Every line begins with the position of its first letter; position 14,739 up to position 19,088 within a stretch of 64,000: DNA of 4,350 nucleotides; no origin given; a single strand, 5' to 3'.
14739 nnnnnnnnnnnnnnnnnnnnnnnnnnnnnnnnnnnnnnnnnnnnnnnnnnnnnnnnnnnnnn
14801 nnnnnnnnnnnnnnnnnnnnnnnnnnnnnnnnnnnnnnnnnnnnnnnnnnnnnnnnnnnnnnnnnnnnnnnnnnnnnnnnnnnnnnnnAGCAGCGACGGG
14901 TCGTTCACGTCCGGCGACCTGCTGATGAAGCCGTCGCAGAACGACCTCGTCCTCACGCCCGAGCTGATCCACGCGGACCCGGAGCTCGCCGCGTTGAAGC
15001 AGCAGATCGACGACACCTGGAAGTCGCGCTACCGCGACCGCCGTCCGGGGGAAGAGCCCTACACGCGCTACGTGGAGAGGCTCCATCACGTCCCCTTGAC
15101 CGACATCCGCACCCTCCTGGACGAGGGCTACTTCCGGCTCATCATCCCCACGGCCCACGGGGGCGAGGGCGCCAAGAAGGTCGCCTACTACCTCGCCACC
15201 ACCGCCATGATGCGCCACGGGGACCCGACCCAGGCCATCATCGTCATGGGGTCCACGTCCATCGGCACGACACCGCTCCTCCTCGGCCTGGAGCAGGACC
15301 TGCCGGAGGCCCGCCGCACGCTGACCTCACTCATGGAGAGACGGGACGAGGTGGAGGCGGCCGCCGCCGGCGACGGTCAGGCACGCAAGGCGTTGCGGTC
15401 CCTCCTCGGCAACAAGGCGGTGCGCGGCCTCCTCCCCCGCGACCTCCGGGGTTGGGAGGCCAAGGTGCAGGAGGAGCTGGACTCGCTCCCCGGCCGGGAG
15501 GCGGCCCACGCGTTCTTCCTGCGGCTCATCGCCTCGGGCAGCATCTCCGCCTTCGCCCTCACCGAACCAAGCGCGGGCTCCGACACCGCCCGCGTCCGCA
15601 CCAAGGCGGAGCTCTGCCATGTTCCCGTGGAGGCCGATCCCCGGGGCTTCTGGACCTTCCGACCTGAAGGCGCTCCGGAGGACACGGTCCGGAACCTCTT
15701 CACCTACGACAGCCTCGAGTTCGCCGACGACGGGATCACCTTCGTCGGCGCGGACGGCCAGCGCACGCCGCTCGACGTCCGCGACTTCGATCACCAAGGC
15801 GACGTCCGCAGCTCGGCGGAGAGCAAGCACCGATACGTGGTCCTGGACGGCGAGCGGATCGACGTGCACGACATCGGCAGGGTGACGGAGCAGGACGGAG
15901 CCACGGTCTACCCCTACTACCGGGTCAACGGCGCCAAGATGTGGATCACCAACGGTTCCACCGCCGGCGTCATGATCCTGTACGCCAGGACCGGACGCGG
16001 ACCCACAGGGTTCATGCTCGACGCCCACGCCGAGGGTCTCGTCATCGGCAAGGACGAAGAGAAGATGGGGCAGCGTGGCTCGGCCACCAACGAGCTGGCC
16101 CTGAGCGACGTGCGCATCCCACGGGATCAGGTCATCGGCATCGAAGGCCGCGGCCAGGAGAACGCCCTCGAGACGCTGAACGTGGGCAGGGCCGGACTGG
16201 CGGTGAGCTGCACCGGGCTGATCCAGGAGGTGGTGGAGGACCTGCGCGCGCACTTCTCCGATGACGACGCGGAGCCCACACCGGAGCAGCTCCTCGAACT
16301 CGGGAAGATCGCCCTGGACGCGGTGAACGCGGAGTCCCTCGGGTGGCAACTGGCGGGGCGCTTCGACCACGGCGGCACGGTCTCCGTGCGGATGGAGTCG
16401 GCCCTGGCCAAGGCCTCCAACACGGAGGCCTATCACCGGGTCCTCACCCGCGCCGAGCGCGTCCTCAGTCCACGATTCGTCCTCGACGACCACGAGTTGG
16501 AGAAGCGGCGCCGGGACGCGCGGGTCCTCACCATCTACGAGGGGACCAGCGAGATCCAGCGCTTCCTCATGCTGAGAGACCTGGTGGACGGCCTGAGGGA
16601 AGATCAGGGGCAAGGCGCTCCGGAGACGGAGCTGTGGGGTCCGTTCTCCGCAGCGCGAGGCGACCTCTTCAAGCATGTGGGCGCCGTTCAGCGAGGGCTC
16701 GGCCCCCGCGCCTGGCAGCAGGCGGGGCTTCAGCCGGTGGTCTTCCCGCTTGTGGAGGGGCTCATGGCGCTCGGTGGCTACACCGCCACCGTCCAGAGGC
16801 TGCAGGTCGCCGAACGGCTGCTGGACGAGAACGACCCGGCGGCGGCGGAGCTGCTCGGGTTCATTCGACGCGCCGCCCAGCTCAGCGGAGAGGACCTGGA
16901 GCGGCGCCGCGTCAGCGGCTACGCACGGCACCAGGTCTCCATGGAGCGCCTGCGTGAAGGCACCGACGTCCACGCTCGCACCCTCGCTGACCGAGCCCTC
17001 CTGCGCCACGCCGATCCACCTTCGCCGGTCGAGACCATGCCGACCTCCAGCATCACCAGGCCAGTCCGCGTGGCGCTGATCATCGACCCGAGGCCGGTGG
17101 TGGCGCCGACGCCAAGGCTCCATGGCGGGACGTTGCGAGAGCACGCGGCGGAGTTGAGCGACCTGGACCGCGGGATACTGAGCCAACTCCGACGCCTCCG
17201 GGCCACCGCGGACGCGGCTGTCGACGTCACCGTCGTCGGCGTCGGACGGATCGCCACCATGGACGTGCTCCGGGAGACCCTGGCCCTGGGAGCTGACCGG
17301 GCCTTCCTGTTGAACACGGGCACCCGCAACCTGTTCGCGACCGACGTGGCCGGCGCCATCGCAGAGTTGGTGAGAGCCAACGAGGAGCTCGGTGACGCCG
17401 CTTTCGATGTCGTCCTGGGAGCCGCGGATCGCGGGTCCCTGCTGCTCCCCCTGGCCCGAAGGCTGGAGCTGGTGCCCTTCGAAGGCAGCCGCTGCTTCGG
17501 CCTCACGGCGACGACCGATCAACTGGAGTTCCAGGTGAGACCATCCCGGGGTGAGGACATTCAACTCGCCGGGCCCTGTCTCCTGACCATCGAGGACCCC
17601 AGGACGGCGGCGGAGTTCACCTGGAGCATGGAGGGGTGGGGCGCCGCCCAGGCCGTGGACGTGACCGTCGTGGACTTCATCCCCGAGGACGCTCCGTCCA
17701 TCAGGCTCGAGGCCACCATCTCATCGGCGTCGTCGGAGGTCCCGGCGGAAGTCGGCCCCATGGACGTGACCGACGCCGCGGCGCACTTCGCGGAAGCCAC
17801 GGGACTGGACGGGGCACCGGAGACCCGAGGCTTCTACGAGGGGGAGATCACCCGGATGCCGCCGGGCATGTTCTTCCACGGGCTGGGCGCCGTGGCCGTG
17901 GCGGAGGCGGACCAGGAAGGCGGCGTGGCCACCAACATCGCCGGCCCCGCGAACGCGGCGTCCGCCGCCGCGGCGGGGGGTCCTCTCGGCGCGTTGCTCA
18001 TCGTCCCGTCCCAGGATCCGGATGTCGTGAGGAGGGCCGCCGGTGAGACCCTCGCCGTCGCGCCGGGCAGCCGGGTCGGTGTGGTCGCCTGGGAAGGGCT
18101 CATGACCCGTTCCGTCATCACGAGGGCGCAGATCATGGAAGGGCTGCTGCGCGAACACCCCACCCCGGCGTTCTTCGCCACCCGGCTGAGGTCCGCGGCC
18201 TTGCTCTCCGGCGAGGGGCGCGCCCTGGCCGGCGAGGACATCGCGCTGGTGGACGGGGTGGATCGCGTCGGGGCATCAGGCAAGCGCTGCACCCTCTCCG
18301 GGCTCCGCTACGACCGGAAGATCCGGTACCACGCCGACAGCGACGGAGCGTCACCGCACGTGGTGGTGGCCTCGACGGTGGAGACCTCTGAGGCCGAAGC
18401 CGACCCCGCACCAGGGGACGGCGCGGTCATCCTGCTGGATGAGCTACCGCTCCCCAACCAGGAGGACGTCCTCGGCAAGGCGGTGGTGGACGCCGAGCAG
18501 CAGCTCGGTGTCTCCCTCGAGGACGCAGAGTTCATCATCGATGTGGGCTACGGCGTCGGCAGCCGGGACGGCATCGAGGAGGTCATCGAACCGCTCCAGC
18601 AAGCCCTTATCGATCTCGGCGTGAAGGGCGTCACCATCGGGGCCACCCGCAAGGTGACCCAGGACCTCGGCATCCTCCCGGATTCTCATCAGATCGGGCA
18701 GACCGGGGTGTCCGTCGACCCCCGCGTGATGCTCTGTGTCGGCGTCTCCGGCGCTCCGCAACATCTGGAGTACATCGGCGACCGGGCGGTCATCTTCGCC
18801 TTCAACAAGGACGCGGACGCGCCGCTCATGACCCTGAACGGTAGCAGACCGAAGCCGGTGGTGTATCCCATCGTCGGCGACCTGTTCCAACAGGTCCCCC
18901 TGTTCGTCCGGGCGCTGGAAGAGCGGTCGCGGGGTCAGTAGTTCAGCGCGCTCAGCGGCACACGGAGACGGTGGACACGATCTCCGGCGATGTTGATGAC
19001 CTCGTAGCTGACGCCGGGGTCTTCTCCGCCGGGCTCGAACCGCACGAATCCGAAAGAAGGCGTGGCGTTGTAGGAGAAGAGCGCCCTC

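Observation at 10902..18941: All-in-one 2,679-aa fusion of FixC/ETF-QO, FixX, acyl-CoA dehydrogenase, EtfB and EtfA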

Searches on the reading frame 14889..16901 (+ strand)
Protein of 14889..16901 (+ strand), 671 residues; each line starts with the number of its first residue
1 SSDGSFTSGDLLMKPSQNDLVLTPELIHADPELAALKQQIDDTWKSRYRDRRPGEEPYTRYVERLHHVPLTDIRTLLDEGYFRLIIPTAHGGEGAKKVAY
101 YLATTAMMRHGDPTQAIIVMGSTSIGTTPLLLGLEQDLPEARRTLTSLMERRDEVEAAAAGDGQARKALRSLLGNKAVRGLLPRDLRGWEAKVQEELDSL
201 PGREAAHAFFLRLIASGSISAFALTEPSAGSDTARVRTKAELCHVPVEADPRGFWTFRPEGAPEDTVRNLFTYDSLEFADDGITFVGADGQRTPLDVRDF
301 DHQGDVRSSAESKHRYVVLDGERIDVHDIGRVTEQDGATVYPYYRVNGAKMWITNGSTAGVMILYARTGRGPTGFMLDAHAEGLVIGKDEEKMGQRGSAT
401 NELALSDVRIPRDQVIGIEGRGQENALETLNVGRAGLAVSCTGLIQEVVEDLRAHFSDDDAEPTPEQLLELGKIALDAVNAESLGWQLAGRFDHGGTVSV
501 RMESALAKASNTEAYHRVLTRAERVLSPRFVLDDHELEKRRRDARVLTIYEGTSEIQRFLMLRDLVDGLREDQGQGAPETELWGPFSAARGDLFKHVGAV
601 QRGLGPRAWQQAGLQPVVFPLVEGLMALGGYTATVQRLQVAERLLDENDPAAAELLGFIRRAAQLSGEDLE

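Call 39: search_solved_structures(query=A5, max_evalue=1e-30, show_alignments=2)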
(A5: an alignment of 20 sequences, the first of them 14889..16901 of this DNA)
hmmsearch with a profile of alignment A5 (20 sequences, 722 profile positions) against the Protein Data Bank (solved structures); distinct sequences matched with E-value up to 1e-30: 44.
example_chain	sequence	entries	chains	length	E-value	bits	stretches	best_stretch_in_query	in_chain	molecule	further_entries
6fah_C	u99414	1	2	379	1e-59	205.9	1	389-609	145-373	Caffeyl-CoA reductase-Etf complex subunit CarC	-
5ol2_C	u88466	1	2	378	4.4e-58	200.4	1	391-610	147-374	Acyl-CoA dehydrogenase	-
5lnx_A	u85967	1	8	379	2.5e-57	198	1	391-612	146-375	Acyl-CoA dehydrogenase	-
8phe_A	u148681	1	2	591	1.2e-55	192.4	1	390-612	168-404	Complex I assembly factor ACAD9, mitochondrial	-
8phf_A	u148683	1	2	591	1.5e-55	192.1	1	390-612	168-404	Complex I assembly factor ACAD9, mitochondrial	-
3b96_A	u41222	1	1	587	1.7e-54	188.6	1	389-608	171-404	Very long-chain specific acyl-CoA dehydrogenase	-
2uxw_A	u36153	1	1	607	2e-54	188.3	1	389-608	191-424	VERY-LONG-CHAIN SPECIFIC ACYL-COA DEHYDROGENASE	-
7s7g_A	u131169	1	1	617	2.2e-54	188.2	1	389-608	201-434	Very long-chain specific acyl-CoA dehydrogenase, mitochondrial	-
8ca1_B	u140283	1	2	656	1.6e-53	185.3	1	389-608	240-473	Very long-chain specific acyl-CoA dehydrogenase, mitochondrial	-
2z1q_A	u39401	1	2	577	1.7e-53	185.2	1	390-693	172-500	Acyl-CoA dehydrogenase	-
4n5f_A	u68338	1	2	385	2.1e-53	185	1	391-612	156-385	Putative acyl-CoA dehydrogenase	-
7y0a_A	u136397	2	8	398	7.8e-53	183.1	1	391-613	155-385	Short-chain specific acyl-CoA dehydrogenase, mitochondrial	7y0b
8sgs_A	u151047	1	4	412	9.9e-53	182.7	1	391-612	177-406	Short-chain specific acyl-CoA dehydrogenase, mitochondrial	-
9w60_A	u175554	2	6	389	1e-52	182.7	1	389-608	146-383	Butyryl CoA dehydrogenase apo protein | Butyryl CoA Dehydrogenase with FAD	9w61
1jqi_A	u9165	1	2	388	3.7e-52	180.9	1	391-612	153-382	short chain acyl-CoA dehydrogenase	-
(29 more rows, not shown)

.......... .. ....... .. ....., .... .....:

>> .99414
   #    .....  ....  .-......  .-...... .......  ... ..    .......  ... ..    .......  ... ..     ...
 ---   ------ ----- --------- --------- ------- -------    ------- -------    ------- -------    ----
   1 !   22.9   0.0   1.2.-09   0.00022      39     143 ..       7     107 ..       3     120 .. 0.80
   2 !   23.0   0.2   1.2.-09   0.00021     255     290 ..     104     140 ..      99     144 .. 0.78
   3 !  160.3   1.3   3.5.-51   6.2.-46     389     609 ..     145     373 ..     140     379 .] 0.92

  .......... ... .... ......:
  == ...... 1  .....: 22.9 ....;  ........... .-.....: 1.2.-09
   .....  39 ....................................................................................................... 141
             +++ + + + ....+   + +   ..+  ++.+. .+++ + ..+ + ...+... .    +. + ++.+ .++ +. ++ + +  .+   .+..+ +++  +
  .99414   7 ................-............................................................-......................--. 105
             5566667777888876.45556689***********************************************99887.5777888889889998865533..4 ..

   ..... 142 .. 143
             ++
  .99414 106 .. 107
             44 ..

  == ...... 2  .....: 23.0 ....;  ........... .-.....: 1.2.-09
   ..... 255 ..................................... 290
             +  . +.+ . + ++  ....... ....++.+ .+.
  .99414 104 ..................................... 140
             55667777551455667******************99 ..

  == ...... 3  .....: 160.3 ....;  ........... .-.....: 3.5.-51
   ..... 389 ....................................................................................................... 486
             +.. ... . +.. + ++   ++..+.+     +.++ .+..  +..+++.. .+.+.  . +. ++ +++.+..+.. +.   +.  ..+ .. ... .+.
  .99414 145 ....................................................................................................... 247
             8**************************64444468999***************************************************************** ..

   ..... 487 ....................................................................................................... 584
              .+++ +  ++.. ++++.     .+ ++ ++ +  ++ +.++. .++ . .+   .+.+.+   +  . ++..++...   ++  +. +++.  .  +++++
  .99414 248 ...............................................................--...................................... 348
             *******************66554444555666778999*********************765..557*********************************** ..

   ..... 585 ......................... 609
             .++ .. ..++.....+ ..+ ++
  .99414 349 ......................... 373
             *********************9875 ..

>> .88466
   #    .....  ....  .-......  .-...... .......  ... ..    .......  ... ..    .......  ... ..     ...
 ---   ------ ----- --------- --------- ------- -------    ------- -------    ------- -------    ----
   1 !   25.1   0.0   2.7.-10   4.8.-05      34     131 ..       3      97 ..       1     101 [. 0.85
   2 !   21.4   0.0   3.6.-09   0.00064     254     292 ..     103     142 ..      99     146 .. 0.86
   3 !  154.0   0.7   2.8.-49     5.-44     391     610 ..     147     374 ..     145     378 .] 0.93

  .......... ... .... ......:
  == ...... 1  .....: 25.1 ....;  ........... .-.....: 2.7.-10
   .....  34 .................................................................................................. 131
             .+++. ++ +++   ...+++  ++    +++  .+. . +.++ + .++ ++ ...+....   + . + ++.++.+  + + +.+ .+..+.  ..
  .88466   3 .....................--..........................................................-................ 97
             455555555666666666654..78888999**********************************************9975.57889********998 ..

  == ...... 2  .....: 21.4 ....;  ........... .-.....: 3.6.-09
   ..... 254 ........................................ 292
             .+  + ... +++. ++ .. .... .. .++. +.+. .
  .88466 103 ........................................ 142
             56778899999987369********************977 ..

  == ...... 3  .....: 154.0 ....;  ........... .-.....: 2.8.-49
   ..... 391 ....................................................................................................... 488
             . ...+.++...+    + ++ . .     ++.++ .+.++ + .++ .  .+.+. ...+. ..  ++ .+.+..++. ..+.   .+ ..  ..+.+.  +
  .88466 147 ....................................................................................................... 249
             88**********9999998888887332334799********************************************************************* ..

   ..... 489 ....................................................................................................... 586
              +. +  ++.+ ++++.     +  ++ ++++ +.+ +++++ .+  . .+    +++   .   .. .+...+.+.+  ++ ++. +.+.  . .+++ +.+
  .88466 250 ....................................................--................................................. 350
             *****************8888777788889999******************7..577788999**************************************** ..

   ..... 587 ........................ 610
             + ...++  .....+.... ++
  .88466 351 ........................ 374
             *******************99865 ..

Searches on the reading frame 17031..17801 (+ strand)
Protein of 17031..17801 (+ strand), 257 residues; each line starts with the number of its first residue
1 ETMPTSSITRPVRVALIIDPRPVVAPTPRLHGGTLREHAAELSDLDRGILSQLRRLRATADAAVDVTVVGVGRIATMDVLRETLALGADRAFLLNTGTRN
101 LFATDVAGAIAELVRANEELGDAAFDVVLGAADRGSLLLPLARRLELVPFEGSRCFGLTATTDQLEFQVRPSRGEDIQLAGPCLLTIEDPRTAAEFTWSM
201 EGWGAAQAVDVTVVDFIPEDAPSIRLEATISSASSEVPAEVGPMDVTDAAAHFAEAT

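Call 18: search_solved_structures(query=A2, max_evalue=1, show_alignments=2)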
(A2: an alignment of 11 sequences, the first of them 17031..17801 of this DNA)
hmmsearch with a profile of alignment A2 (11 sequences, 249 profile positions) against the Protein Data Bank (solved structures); distinct sequences matched with E-value up to 1: 15.
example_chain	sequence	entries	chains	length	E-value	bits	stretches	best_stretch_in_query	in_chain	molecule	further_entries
6fah_B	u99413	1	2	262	4.3e-23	85.5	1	27-213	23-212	Caffeyl-CoA reductase-Etf complex subunit CarD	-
4kpu_B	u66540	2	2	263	1.6e-22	83.7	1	8-210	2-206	Electron transfer flavoprotein alpha/beta-subunit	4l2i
1o94_C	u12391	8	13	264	3.8e-19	72.6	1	34-208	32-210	ELECTRON TRANSFER FLAVOPROTEIN BETA-SUBUNIT | ELECTRON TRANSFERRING FLAVOPROTEIN BETA-SUBUNIT | Electron transfer flavoprotein subunit beta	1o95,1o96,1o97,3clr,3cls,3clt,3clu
1efp_B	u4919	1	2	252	5.2e-19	72.2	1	28-208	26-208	PROTEIN (ELECTRON TRANSFER FLAVOPROTEIN)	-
5ol2_B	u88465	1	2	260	6.5e-19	71.8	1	8-202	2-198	Electron transfer flavoprotein small subunit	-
2a1t_S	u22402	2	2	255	2.2e-13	53.7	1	6-207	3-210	Electron transfer flavoprotein beta-subunit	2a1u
1efv_B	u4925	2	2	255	2.4e-13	53.6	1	6-207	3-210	ELECTRON TRANSFER FLAVOPROTEIN | Electron transfer flavoprotein beta-subunit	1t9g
5ow0_B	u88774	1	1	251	8.4e-13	51.8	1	42-148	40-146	Electron transfer flavoprotein, beta subunit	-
7koe_A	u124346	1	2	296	1.6e-12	50.9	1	5-183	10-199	Electron transfer flavoprotein, beta subunit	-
7qh2_B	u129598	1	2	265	6.2e-11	45.7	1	34-181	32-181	Lactate dehydrogenase (NAD(+),ferredoxin) subunit LctB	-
5ow0_A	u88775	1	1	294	0.1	15.5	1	100-180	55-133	Electron transfer flavoprotein, alpha subunit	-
4iql_A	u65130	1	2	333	0.15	15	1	57-92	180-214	Enoyl-(Acyl-carrier-protein) reductase II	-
5du2_A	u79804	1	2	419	0.2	14.5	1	19-56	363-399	EspG2 glycosyltransferase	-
2gjl_A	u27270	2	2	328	0.63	12.9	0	55-124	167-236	hypothetical protein PA1024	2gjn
6e2a_A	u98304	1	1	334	0.65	12.9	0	55-124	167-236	Nitronate monooxygenase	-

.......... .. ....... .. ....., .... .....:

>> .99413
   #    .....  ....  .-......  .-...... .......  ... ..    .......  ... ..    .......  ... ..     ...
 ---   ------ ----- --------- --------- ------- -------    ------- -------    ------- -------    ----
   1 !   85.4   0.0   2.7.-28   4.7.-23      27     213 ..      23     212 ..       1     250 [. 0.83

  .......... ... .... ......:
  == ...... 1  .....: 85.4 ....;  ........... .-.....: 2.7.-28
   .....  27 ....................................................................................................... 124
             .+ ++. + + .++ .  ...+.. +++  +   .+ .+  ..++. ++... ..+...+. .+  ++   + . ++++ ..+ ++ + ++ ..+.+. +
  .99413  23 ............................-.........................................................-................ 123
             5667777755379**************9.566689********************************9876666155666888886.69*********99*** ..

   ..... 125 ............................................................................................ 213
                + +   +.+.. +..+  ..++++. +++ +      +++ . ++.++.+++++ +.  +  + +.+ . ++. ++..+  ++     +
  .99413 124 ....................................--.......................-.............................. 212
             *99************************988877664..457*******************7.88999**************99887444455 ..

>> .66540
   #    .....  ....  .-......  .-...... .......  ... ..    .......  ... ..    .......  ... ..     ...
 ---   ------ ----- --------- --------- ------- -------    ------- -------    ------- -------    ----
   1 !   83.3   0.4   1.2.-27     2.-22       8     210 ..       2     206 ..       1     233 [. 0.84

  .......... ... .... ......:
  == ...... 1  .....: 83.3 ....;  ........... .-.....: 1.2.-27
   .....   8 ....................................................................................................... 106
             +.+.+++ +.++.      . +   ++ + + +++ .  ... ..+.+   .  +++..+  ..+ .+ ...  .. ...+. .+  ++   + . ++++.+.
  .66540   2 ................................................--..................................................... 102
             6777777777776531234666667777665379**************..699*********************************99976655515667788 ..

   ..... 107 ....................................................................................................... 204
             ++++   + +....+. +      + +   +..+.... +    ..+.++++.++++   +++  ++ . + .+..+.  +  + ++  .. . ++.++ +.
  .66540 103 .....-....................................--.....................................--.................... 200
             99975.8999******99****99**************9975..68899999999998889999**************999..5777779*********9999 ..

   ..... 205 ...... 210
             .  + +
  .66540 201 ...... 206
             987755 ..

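Call 19: search_protein_families(library=pfam, alignment_id=A2, max_evalue=0.1)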
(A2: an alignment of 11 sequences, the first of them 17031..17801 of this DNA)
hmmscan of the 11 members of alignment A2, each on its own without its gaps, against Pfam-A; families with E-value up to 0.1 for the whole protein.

A. member 1, window:17031-17801:+ (257 aa): 0 families

B. families by the number of members that match (of 11 scanned): 3 families
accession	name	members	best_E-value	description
PF01012.27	ETF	9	2.2e-16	Electron transfer flavoprotein domain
PF13439.12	Glyco_transf_4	1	0.0028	Glycosyltransferase Family 4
PF21830.1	DUF6890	1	0.048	Family of unknown function (DUF6890)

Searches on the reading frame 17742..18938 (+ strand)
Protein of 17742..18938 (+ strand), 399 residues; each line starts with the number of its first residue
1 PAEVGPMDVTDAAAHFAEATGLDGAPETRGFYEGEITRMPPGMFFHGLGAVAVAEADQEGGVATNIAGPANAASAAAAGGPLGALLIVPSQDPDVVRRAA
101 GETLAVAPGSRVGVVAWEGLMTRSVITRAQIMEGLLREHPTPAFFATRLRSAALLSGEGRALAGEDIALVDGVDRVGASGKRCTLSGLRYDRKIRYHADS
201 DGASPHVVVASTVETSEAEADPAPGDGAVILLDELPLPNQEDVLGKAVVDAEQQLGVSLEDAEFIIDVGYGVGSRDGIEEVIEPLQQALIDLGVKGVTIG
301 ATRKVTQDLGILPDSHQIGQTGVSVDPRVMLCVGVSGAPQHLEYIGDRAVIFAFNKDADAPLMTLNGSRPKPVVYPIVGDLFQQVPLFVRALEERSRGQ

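Call 11: search_protein_families(library=pfam, proteins=[window:17742-18938:+], max_evalue=1)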
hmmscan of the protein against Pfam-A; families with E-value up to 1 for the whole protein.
window:17742-18938:+ (399 aa): 1 family
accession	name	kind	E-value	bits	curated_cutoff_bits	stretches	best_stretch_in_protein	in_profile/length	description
PF00766.25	ETF_alpha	-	1.4e-17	63.8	27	1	259-343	2-78/81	Electron transfer flavoprotein FAD-binding domain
